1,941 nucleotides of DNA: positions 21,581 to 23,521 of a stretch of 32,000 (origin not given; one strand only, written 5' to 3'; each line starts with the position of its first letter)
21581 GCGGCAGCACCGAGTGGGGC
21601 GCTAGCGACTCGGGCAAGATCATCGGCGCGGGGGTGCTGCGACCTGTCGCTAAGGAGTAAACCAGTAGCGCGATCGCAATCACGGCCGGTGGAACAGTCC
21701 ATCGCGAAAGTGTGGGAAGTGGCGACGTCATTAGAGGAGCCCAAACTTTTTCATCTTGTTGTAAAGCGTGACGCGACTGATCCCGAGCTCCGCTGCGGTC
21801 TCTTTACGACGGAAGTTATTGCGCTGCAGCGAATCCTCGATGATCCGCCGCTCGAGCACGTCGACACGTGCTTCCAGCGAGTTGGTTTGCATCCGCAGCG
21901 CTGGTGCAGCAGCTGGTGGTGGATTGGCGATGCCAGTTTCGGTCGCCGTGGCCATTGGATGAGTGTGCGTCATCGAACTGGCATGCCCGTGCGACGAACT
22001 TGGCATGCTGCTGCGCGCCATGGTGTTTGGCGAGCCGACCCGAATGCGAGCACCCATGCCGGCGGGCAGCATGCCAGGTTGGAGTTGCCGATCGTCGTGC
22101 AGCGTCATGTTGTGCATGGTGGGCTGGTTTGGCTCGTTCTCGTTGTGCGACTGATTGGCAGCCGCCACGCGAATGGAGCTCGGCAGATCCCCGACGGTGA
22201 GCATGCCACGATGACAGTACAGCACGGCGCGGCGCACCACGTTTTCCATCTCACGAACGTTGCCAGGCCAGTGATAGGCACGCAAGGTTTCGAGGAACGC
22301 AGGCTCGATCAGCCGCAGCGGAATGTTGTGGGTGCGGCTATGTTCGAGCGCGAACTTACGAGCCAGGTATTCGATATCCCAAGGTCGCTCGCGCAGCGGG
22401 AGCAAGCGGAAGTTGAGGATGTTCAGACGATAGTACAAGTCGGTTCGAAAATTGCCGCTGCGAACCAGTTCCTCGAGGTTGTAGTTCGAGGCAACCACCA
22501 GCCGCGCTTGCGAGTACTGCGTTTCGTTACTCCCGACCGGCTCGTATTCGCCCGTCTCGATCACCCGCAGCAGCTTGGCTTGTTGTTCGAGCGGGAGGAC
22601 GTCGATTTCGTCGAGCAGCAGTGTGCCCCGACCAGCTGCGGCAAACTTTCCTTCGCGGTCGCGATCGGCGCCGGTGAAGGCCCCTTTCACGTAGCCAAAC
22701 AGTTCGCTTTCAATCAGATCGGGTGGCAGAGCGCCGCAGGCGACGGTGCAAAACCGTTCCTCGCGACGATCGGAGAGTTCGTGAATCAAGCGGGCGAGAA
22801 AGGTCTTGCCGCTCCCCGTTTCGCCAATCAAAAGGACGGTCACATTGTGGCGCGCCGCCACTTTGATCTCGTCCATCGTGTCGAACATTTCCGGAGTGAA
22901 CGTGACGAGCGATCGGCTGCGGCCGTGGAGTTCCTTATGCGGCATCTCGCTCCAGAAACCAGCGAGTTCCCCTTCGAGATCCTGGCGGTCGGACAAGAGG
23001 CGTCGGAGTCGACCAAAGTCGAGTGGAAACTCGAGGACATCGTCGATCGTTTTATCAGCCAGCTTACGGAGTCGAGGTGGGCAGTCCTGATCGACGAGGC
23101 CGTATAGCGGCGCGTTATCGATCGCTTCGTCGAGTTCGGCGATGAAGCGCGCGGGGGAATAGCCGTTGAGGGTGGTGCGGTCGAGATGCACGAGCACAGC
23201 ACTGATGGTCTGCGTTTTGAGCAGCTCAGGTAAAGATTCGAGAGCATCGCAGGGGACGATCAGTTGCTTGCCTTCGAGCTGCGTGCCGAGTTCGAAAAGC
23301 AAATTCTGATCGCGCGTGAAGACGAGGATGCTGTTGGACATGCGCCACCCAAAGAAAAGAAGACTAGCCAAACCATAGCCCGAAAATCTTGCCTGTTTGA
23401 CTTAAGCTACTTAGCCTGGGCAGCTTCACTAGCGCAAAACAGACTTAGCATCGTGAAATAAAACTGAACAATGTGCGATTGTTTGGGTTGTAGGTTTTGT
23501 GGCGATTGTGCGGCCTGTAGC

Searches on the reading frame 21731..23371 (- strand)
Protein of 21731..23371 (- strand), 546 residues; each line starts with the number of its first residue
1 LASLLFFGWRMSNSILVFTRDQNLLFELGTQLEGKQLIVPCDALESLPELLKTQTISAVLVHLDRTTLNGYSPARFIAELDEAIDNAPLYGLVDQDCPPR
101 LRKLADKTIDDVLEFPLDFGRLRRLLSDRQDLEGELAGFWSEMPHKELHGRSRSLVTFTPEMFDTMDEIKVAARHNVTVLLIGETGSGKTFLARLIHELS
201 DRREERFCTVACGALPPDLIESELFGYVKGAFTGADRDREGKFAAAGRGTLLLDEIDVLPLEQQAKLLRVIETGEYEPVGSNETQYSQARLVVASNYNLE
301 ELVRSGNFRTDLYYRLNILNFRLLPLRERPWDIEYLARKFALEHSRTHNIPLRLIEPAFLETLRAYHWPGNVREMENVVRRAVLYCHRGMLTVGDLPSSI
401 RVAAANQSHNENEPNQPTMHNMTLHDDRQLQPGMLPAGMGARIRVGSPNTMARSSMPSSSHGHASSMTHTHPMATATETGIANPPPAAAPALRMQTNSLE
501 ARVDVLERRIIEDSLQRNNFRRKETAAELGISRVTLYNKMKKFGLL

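Call 7: search_protein_families(library=pfam, proteins=[window:21731-23371:-], max_evalue=0.01)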
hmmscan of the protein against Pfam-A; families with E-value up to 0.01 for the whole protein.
window:21731-23371:- (546 aa): 13 families
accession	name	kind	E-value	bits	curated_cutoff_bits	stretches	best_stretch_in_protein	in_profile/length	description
PF00158.32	Sigma54_activat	-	1.8e-59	200.6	20.2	1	159-320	5-166/168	Sigma-54 interaction domain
PF25601.1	AAA_lid_14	-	9e-21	73.9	27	1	327-410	1-84/87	AAA+ ATPase lid domain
PF14532.12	Sigma54_activ_2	-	6.4e-18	65.7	25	1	165-326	10-138/138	Sigma-54 interaction domain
PF02954.25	HTH_8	-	1.1e-12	47.9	22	1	505-543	4-42/42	Bacterial regulatory protein, Fis family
PF07728.20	AAA_5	-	4.7e-08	33.6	22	1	179-296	2-122/139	AAA domain (dynein-related subfamily)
PF01078.27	Mg_chelatase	-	9.3e-05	22.4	20.3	0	169-199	15-45/207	Magnesium chelatase, subunit ChlI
PF00004.35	AAA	-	0.00013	22.8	21.2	1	179-296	1-109/131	ATPase family associated with various cellular activities (AAA)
PF13401.12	AAA_22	-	0.00019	22.2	27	1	179-213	8-42/130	AAA domain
PF07724.20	AAA_2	-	0.00021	21.8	27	1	176-304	3-132/166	AAA domain (Cdc48 subfamily)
PF18024.7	HTH_50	-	0.00025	21.1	27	1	498-545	3-49/50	Helix-turn-helix domain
PF13556.12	HTH_30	-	0.0017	18.5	27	0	517-543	10-36/59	PucR C-terminal helix-turn-helix domain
PF13191.12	AAA_16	-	0.002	19.1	32.6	1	177-215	25-63/167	AAA ATPase domain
PF00005.33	ABC_tran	-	0.0088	17.1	25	0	168-204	3-39/137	ABC transporter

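Call 51: search_protein_families(library=ncbifam, proteins=[window:21731-23341:-], max_evalue=0.1)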
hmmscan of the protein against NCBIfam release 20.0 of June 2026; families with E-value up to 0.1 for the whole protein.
window:21731-23341:- (536 aa): 39 families (the best 25 are shown)
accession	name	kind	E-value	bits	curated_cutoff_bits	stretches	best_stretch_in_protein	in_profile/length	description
NF003451.0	PRK05022.1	equivalog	1.3e-81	274.9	476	2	139-382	186-429/512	nitric oxide reductase transcriptional regulator NorR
NF038308.1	RNA_repair_RtcR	equivalog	1.4e-81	275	650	1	145-410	182-457/530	RNA repair transcriptional activator RtcR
NF008469.0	PRK11361.1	equivalog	4e-81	273.1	714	2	142-406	142-406/461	acetoacetate metabolism transcriptional regulator AtoC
TIGR01817.1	nifA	equivalog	2.5e-80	270.7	528.85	1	118-393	172-445/534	nif-specific transcriptional activator NifA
NF041552.1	TF_PrdR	equivalog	2.2e-79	267.4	795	2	151-402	275-526/577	sigma-54 dependent transcriptional regulator PrdR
TIGR01818.1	ntrC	equivalog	6.1e-78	262.6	558.6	2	138-407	129-398/463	nitrogen regulation protein NR(I)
TIGR02915.1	PEP_resp_reg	equivalog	1.9e-72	244.5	502.6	2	141-389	137-385/445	PEP-CTERM-box response regulator transcription factor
TIGR02974.1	phageshock_pspF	equivalog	8.4e-72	242.2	443.55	1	151-533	7-336/336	phage shock protein operon transcriptional activator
NF050807.1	TransRegFlbDCaul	equivalog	6.2e-70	236.3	750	2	143-398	118-369/454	sigma-54-dependent transcriptional regulator FlbD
NF011958.0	PRK15429.1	equivalog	2.2e-68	231.5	830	1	150-395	386-630/692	formate hydrogenlyase transcriptional activator FlhA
TIGR02329.1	propionate_PrpR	equivalog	4.3e-68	230.2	499.2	2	148-377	217-451/526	propionate catabolism operon regulatory protein PrpR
NF041946.1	LuxO_transreg_Vib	equivalog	1.9e-66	224.8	800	1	143-418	133-408/463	quorum-sensing sigma-54 dependent transcriptional regulator LuxO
NF041906.1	V4R_TF_MobR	exception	2.9e-65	220.8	999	1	157-378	246-467/544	phenol degradation transcriptional regulator MobR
NF011953.0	PRK15424.1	equivalog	2.2e-63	214.7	703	2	149-409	225-497/538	propionate catabolism operon regulatory protein PrpR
NF008176.1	PRK10923.1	equivalog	2.3e-61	207.8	620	1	138-421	133-415/469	nitrogen regulation protein NR(I)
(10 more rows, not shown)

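Call 76: find_homologous_proteins(query=window:21731-23341:-, max_evalue=1e-20)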
Query window:21731-23341:- (536 aa): 7999 proteins with E <= 1e-20 among 8000 candidates; the best 120 are listed.
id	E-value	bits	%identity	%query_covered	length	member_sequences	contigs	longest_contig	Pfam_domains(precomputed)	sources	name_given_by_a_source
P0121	0.0e+0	1207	100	100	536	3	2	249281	PF00158.33,PF25601.2,PF02954.26,PF14532.13,PF07728.21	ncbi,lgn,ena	-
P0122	0.0e+0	1022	85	100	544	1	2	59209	PF00158.33,PF25601.2,PF02954.26,PF14532.13,PF07728.21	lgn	-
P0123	1.1e-273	927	77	100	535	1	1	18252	PF00158.33,PF07724.21,PF25601.2,PF02954.26,PF14532.13,PF07728.21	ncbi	-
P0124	4.7e-270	915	77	100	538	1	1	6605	PF00158.33,PF25601.2,PF02954.26,PF14532.13,PF07728.21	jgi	jgi:DNA-binding NtrC family response regulator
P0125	7.1e-270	914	78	100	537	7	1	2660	PF00158.33,PF07724.21,PF25601.2,PF02954.26,PF14532.13,PF07728.21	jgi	jgi:DNA-binding NtrC family response regulator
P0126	3.4e-268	909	77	100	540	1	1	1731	PF00158.33,PF07724.21,PF25601.2,PF02954.26,PF14532.13,PF07728.21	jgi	jgi:DNA-binding NtrC family response regulator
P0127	1.3e-267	907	77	100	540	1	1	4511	PF00158.33,PF07724.21,PF25601.2,PF02954.26,PF14532.13,PF07728.21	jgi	jgi:DNA-binding NtrC family response regulator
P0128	7.0e-265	898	76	100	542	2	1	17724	PF00158.33,PF25601.2,PF02954.26,PF14532.13,PF07728.21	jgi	-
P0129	8.1e-265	898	77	100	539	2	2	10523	PF00158.33,PF07724.21,PF25601.2,PF02954.26,PF00004.36,PF14532.13,PF07728.21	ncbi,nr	ncbi:MAG: sigma-54 dependent transcriptional regulator [Planctomycetaceae bacterium]|nr:sigma-54 dep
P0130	4.9e-264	895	76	100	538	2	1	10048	PF00158.33,PF25601.2,PF02954.26,PF14532.13,PF07728.21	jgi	jgi:DNA-binding NtrC family response regulator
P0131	6.8e-263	891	75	100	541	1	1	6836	PF00158.33,PF07724.21,PF25601.2,PF02954.26,PF14532.13,PF07728.21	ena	-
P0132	1.5e-262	890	75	100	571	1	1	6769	PF00158.33,PF25601.2,PF02954.26,PF14532.13,PF07728.21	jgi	jgi:DNA-binding NtrC family response regulator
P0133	7.1e-262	888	75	100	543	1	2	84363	PF00158.33,PF25601.2,PF02954.26,PF14532.13,PF07728.21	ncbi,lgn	-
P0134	8.0e-262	888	76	100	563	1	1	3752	PF00158.33,PF25601.2,PF02954.26,PF14532.13,PF07728.21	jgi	jgi:DNA-binding NtrC family response regulator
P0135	2.4e-261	886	76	100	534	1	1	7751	PF00158.33,PF07724.21,PF25601.2,PF02954.26,PF14532.13,PF07728.21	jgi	jgi:DNA-binding NtrC family response regulator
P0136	4.9e-261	885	74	100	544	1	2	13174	PF00158.33,PF25601.2,PF02954.26,PF14532.13,PF07728.21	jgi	jgi:DNA-binding NtrC family response regulator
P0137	1.3e-260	884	75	100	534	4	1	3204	PF00158.33,PF25601.2,PF02954.26,PF14532.13,PF07728.21,PF01078.28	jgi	jgi:DNA-binding NtrC family response regulator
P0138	1.2e-259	880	76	100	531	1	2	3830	PF00158.33,PF07724.21,PF25601.2,PF02954.26,PF14532.13,PF07728.21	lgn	-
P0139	4.0e-258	875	74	100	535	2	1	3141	PF00158.33,PF25601.2,PF02954.26,PF00004.36,PF14532.13,PF07728.21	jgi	jgi:DNA-binding NtrC family response regulator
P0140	4.9e-258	875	75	100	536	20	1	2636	PF00158.33,PF07724.21,PF25601.2,PF02954.26,PF00004.36,PF14532.13,PF07728.21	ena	-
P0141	6.1e-258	875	75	100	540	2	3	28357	PF00158.33,PF25601.2,PF02954.26,PF00004.36,PF14532.13,PF07728.21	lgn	-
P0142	8.4e-258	874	74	100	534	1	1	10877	PF00158.33,PF07724.21,PF25601.2,PF02954.26,PF00004.36,PF14532.13,PF07728.21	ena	-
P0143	9.7e-258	874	72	100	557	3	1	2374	PF00158.33,PF25601.2,PF02954.26,PF00004.36,PF14532.13,PF07728.21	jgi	jgi:DNA-binding NtrC family response regulator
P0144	1.4e-257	874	74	100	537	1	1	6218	PF00158.33,PF07724.21,PF25601.2,PF02954.26,PF00004.36,PF14532.13,PF07728.21,PF01078.28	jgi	-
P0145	4.7e-257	872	74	100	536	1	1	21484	PF00158.33,PF07724.21,PF25601.2,PF02954.26,PF00004.36,PF14532.13,PF07728.21,PF01078.28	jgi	jgi:transcriptional regulator with PAS, ATPase and Fis domain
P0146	4.8e-257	872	73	100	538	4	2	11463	PF00158.33,PF25601.2,PF02954.26,PF00004.36,PF13401.13,PF14532.13,PF07728.21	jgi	jgi:DNA-binding NtrC family response regulator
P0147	3.7e-256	869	75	100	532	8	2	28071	PF00158.33,PF25601.2,PF02954.26,PF14532.13,PF07728.21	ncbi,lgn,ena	-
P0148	3.9e-256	869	74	100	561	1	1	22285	PF00158.33,PF25601.2,PF02954.26,PF00004.36,PF14532.13,PF07728.21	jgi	jgi:DNA-binding NtrC family response regulator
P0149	5.9e-256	868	75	100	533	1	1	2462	PF00158.33,PF07724.21,PF25601.2,PF02954.26,PF00004.36,PF14532.13,PF07728.21,PF01078.28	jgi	-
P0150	2.2e-255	866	76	100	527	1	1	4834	PF00158.33,PF25601.2,PF02954.26,PF14532.13,PF07728.21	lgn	-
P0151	3.6e-255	866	74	100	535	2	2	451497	PF00158.33,PF07724.21,PF25601.2,PF02954.26,PF00004.36,PF14532.13,PF07728.21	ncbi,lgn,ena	-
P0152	1.1e-254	864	74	100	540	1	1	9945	PF00158.33,PF25601.2,PF02954.26,PF00004.36,PF14532.13,PF07728.21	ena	-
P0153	6.3e-254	862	71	100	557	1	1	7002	PF00158.33,PF07724.21,PF25601.2,PF02954.26,PF00004.36,PF14532.13,PF07728.21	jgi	jgi:DNA-binding NtrC family response regulator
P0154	1.3e-253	861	72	100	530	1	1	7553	PF00158.33,PF07724.21,PF25601.2,PF02954.26,PF00004.36,PF14532.13,PF07728.21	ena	-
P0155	2.3e-253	860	75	100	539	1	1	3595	PF00158.33,PF25601.2,PF02954.26,PF00004.36,PF14532.13,PF07728.21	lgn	-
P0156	4.0e-253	859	74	100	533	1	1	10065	PF00158.33,PF25601.2,PF02954.26,PF00004.36,PF14532.13,PF07728.21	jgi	jgi:DNA-binding NtrC family response regulator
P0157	4.3e-253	859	74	100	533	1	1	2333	PF00158.33,PF25601.2,PF02954.26,PF14532.13,PF07728.21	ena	-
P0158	9.2e-253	858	72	99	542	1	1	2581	PF00158.33,PF25601.2,PF02954.26,PF14532.13,PF07728.21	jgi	jgi:DNA-binding NtrC family response regulator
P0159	2.0e-252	857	74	100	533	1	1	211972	PF00158.33,PF25601.2,PF02954.26,PF00004.36,PF14532.13,PF07728.21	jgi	-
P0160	2.1e-252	857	74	100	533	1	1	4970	PF00158.33,PF07724.21,PF25601.2,PF02954.26,PF00004.36,PF14532.13,PF07728.21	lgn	-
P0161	2.8e-252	856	72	100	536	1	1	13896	PF00158.33,PF25601.2,PF02954.26,PF00004.36,PF14532.13,PF07728.21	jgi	jgi:DNA-binding NtrC family response regulator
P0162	6.6e-252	855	75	100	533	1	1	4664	PF00158.33,PF25601.2,PF02954.26,PF14532.13,PF07728.21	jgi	jgi:DNA-binding NtrC family response regulator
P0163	1.9e-251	853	72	99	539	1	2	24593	PF00158.33,PF07724.21,PF25601.2,PF02954.26,PF00004.36,PF14532.13,PF07728.21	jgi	jgi:DNA-binding NtrC family response regulator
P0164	2.2e-251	853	73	100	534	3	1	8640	PF00158.33,PF07724.21,PF25601.2,PF02954.26,PF00004.36,PF14532.13,PF07728.21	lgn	-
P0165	2.6e-251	853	72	100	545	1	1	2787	PF00158.33,PF25601.2,PF02954.26,PF00004.36,PF14532.13,PF07728.21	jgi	jgi:DNA-binding NtrC family response regulator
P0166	2.7e-251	853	73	100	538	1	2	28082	PF00158.33,PF25601.2,PF02954.26,PF14532.13,PF07728.21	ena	-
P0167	4.9e-251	852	74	100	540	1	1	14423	PF00158.33,PF07724.21,PF25601.2,PF02954.26,PF00004.36,PF14532.13,PF07728.21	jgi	jgi:DNA-binding NtrC family response regulator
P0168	5.8e-251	852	72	100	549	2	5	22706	PF00158.33,PF25601.2,PF02954.26,PF14532.13,PF07728.21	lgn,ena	-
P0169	9.6e-251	851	73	100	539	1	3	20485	PF00158.33,PF07724.21,PF25601.2,PF02954.26,PF14532.13,PF07728.21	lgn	-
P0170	1.5e-250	850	73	100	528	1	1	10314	PF00158.33,PF25601.2,PF02954.26,PF00004.36,PF13401.13,PF14532.13,PF07728.21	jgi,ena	-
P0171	2.6e-250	850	74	100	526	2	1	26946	PF00158.33,PF07724.21,PF25601.2,PF02954.26,PF00004.36,PF13401.13,PF14532.13,PF07728.21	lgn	-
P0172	4.1e-250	849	74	100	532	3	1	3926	PF00158.33,PF25601.2,PF02954.26,PF00004.36,PF14532.13,PF07728.21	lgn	-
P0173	1.3e-249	847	73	100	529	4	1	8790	PF00158.33,PF25601.2,PF02954.26,PF00004.36,PF14532.13,PF07728.21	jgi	-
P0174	1.5e-249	847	74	100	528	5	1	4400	PF00158.33,PF25601.2,PF02954.26,PF00004.36,PF14532.13,PF07728.21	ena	-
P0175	1.4e-248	844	70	100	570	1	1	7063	PF00158.33,PF07724.21,PF25601.2,PF02954.26,PF00004.36,PF14532.13,PF07728.21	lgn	-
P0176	9.6e-248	841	67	100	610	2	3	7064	PF00158.33,PF07724.21,PF25601.2,PF02954.26,PF14532.13,PF07728.21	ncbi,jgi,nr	ncbi:MAG: sigma 54-interacting transcriptional regulator [Pirellulaceae bacterium]|jgi:DNA-binding N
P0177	1.1e-247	841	73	100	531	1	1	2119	PF00158.33,PF25601.2,PF02954.26,PF00004.36,PF14532.13,PF07728.21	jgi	jgi:DNA-binding NtrC family response regulator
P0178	2.1e-247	840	72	100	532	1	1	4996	PF00158.33,PF25601.2,PF02954.26,PF00004.36,PF14532.13,PF07728.21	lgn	-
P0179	2.1e-247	840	72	100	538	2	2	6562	PF00158.33,PF07724.21,PF25601.2,PF02954.26,PF00004.36,PF14532.13,PF07728.21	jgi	jgi:DNA-binding NtrC family response regulator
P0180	3.3e-247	839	71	100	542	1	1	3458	PF00158.33,PF25601.2,PF02954.26,PF18024.8,PF14532.13,PF07728.21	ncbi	-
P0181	2.3e-246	837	70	100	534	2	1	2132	PF00158.33,PF07724.21,PF25601.2,PF02954.26,PF18024.8,PF00004.36,PF13401.13,PF14532.13,PF07728.21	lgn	-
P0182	3.1e-246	836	71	100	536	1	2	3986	PF00158.33,PF25601.2,PF02954.26,PF14532.13,PF07728.21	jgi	jgi:DNA-binding NtrC family response regulator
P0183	3.9e-245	833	72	100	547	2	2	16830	PF00158.33,PF25601.2,PF02954.26,PF00004.36,PF14532.13,PF07728.21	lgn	-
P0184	6.4e-245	832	69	100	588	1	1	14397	PF00158.33,PF25601.2,PF02954.26,PF14532.13,PF07728.21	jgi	jgi:DNA-binding NtrC family response regulator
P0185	1.4e-244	831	72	100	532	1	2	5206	PF00158.33,PF25601.2,PF02954.26,PF00004.36,PF14532.13,PF07728.21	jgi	jgi:DNA-binding NtrC family response regulator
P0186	1.4e-244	831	71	100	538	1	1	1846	PF00158.33,PF25601.2,PF02954.26,PF00004.36,PF14532.13,PF07728.21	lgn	-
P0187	1.8e-244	830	71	100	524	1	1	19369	PF00158.33,PF07724.21,PF25601.2,PF02954.26,PF00004.36,PF13401.13,PF14532.13,PF07728.21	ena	-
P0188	2.2e-244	830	72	100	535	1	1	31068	PF00158.33,PF25601.2,PF02954.26,PF00004.36,PF14532.13,PF07728.21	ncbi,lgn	-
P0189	2.2e-244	830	65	100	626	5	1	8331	PF00158.33,PF25601.2,PF02954.26,PF14532.13,PF07728.21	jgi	jgi:DNA-binding NtrC family response regulator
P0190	2.9e-244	830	71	100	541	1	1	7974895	PF00158.33,PF07724.21,PF25601.2,PF02954.26,PF14532.13,PF07728.21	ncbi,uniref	ncbi:sigma 54-interacting transcriptional regulator [Anatilimnocola sp. NA78]|uniref:sigma 54-intera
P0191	3.5e-244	829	71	100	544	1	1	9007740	PF00158.33,PF25601.2,PF02954.26,PF14532.13,PF07728.21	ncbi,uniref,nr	ncbi:Formate hydrogenlyase transcriptional activator [Anatilimnocola aggregata]|uniref:Formate hydro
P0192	4.0e-244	829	70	100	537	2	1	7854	PF00158.33,PF25601.2,PF02954.26,PF14532.13,PF07728.21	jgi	jgi:DNA-binding NtrC family response regulator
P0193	4.2e-244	829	71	100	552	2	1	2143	PF00158.33,PF25601.2,PF02954.26,PF00004.36,PF14532.13,PF07728.21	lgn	-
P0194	5.9e-244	829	69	100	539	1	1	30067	PF00158.33,PF25601.2,PF02954.26,PF14532.13,PF07728.21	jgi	jgi:DNA-binding NtrC family response regulator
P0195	3.8e-243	826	71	100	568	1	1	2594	PF00158.33,PF25601.2,PF02954.26,PF00004.36,PF14532.13,PF07728.21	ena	-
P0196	7.2e-243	825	72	100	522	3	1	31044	PF00158.33,PF07724.21,PF25601.2,PF02954.26,PF00004.36,PF14532.13,PF07728.21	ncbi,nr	ncbi:MAG TPA: sigma-54 dependent transcriptional regulator [Pirellulaceae bacterium]|nr:sigma-54 dep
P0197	4.3e-242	823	71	100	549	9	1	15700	PF00158.33,PF25601.2,PF02954.26,PF00004.36,PF13401.13,PF14532.13,PF07728.21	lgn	-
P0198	4.7e-242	822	73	99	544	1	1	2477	PF00158.33,PF07724.21,PF25601.2,PF02954.26,PF00004.36,PF13401.13,PF14532.13,PF07728.21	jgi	-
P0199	1.8e-241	821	70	100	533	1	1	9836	PF00158.33,PF07724.21,PF25601.2,PF02954.26,PF00004.36,PF14532.13,PF07728.21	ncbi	-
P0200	2.0e-241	820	70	100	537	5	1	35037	PF00158.33,PF25601.2,PF02954.26,PF00004.36,PF14532.13,PF07728.21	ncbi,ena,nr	ncbi:MAG TPA: sigma-54 dependent transcriptional regulator [Pirellulaceae bacterium]|nr:sigma-54 dep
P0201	2.8e-241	820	69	100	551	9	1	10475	PF00158.33,PF25601.2,PF02954.26,PF14532.13,PF07728.21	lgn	-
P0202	6.2e-241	819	69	100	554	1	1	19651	PF00158.33,PF25601.2,PF02954.26,PF14532.13,PF07728.21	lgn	-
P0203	3.7e-240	816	73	100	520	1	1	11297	PF00158.33,PF25601.2,PF02954.26,PF00004.36,PF14532.13,PF07728.21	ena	-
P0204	9.6e-240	815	70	100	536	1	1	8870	PF00158.33,PF07724.21,PF25601.2,PF02954.26,PF00004.36,PF14532.13,PF07728.21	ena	-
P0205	2.3e-239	814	69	100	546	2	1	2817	PF00158.33,PF25601.2,PF02954.26,PF14532.13,PF07728.21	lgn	-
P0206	5.0e-239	812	70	100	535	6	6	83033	PF00158.33,PF25601.2,PF02954.26,PF00004.36,PF14532.13,PF07728.21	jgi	jgi:DNA-binding NtrC family response regulator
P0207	5.1e-239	812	72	100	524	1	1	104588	PF00158.33,PF07724.21,PF25601.2,PF02954.26,PF00004.36,PF14532.13,PF07728.21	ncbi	-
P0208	6.7e-239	812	72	100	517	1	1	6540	PF00158.33,PF25601.2,PF02954.26,PF14532.13,PF07728.21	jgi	jgi:DNA-binding NtrC family response regulator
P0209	1.7e-238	811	70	100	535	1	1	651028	PF00158.33,PF07724.21,PF25601.2,PF02954.26,PF00004.36,PF14532.13,PF07728.21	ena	-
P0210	3.1e-238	810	68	100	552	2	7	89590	PF00158.33,PF25601.2,PF02954.26,PF14532.13,PF07728.21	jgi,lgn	jgi:DNA-binding NtrC family response regulator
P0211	6.7e-238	809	68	100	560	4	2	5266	PF00158.33,PF25601.2,PF02954.26,PF13401.13,PF14532.13,PF07728.21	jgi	jgi:DNA-binding NtrC family response regulator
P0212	3.8e-237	806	68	100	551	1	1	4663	PF00158.33,PF25601.2,PF02954.26,PF14532.13,PF07728.21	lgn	-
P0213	1.8e-236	804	69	100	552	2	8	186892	PF00158.33,PF25601.2,PF02954.26,PF14532.13,PF07728.21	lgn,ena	-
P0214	1.8e-234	797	75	93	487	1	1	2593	PF00158.33,PF07724.21,PF25601.2,PF02954.26,PF14532.13,PF07728.21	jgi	jgi:DNA-binding NtrC family response regulator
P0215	5.5e-234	796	69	100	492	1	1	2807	PF00158.33,PF25601.2,PF02954.26,PF00004.36,PF14532.13,PF07728.21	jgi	jgi:DNA-binding NtrC family response regulator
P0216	3.6e-233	793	70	100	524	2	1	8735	PF00158.33,PF07724.21,PF25601.2,PF02954.26,PF14532.13,PF07728.21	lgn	-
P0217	2.3e-232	790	76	89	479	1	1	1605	PF00158.33,PF07724.21,PF25601.2,PF02954.26,PF00004.36,PF14532.13,PF07728.21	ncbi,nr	ncbi:MAG: sigma-54-dependent Fis family transcriptional regulator, partial [Pirellulaceae bacterium]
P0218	3.2e-231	787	68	100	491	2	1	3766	PF00158.33,PF07724.21,PF25601.2,PF02954.26,PF00004.36,PF14532.13,PF07728.21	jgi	jgi:DNA-binding NtrC family response regulator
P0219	1.2e-230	785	69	100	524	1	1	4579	PF00158.33,PF07724.21,PF25601.2,PF02954.26,PF14532.13,PF07728.21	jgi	jgi:DNA-binding NtrC family response regulator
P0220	8.1e-230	782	67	100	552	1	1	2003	PF00158.33,PF07724.21,PF25601.2,PF02954.26,PF00004.36,PF14532.13,PF07728.21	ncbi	-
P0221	6.7e-229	779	71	94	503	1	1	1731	PF00158.33,PF25601.2,PF02954.26,PF00004.36,PF14532.13,PF07728.21,PF01078.28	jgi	jgi:DNA-binding NtrC family response regulator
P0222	4.7e-228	776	69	99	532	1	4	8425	PF00158.33,PF07724.21,PF25601.2,PF02954.26,PF00004.36,PF14532.13,PF07728.21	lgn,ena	-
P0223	1.6e-227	774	65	100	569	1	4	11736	PF00158.33,PF25601.2,PF02954.26,PF00004.36,PF14532.13,PF07728.21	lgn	-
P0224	1.3e-226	772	81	77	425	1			PF00158.33,PF07724.21,PF25601.2,PF00004.36,PF14532.13,PF07728.21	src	-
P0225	7.0e-226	769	66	100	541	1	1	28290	PF00158.33,PF25601.2,PF02954.26,PF14532.13,PF07728.21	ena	-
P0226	1.3e-225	768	64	100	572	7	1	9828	PF00158.33,PF25601.2,PF02954.26,PF00004.36,PF14532.13,PF07728.21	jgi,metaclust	metaclust:\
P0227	2.7e-225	767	64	100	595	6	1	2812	PF00158.33,PF07724.21,PF25601.2,PF02954.26,PF00004.36,PF14532.13,PF07728.21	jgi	jgi:DNA-binding NtrC family response regulator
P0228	6.2e-225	766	68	99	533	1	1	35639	PF00158.33,PF25601.2,PF02954.26,PF00004.36,PF14532.13,PF07728.21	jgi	jgi:DNA-binding NtrC family response regulator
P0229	4.5e-224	763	68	100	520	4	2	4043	PF00158.33,PF07724.21,PF25601.2,PF02954.26,PF00004.36,PF14532.13,PF07728.21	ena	-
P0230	9.0e-224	762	64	100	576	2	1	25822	PF00158.33,PF07724.21,PF25601.2,PF02954.26,PF00004.36,PF14532.13,PF07728.21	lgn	-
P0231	3.9e-223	760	76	75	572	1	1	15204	PF00158.33,PF25601.2,PF02954.26,PF00004.36,PF14532.13,PF07728.21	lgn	-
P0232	5.6e-223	760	66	100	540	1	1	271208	PF00158.33,PF07724.21,PF25601.2,PF02954.26,PF00004.36,PF14532.13,PF07728.21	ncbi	-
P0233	6.7e-223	759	66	100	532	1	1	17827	PF00158.33,PF07724.21,PF25601.2,PF02954.26,PF14532.13,PF07728.21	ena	-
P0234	1.3e-220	752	82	74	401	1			PF00158.33,PF25601.2,PF00004.36,PF14532.13,PF07728.21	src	-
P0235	2.6e-219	747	66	99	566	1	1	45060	PF00158.33,PF25601.2,PF02954.26,PF00004.36,PF14532.13,PF07728.21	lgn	-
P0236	2.3e-217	741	63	100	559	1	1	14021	PF00158.33,PF07724.21,PF25601.2,PF02954.26,PF00004.36,PF14532.13,PF07728.21,PF01078.28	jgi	jgi:DNA-binding NtrC family response regulator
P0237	4.7e-217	740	65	100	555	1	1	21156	PF00158.33,PF07724.21,PF25601.2,PF02954.26,PF18024.8,PF00004.36,PF14532.13,PF07728.21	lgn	-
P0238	1.4e-216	738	64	100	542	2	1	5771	PF00158.33,PF07724.21,PF25601.2,PF02954.26,PF00004.36,PF13401.13,PF14532.13,PF07728.21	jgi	jgi:DNA-binding NtrC family response regulator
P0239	1.1e-215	735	61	100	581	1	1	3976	PF00158.33,PF07724.21,PF25601.2,PF02954.26,PF00004.36,PF13401.13,PF14532.13,PF07728.21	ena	-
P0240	3.7e-215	734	63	100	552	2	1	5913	PF00158.33,PF07724.21,PF25601.2,PF02954.26,PF18024.8,PF00004.36,PF14532.13,PF07728.21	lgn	-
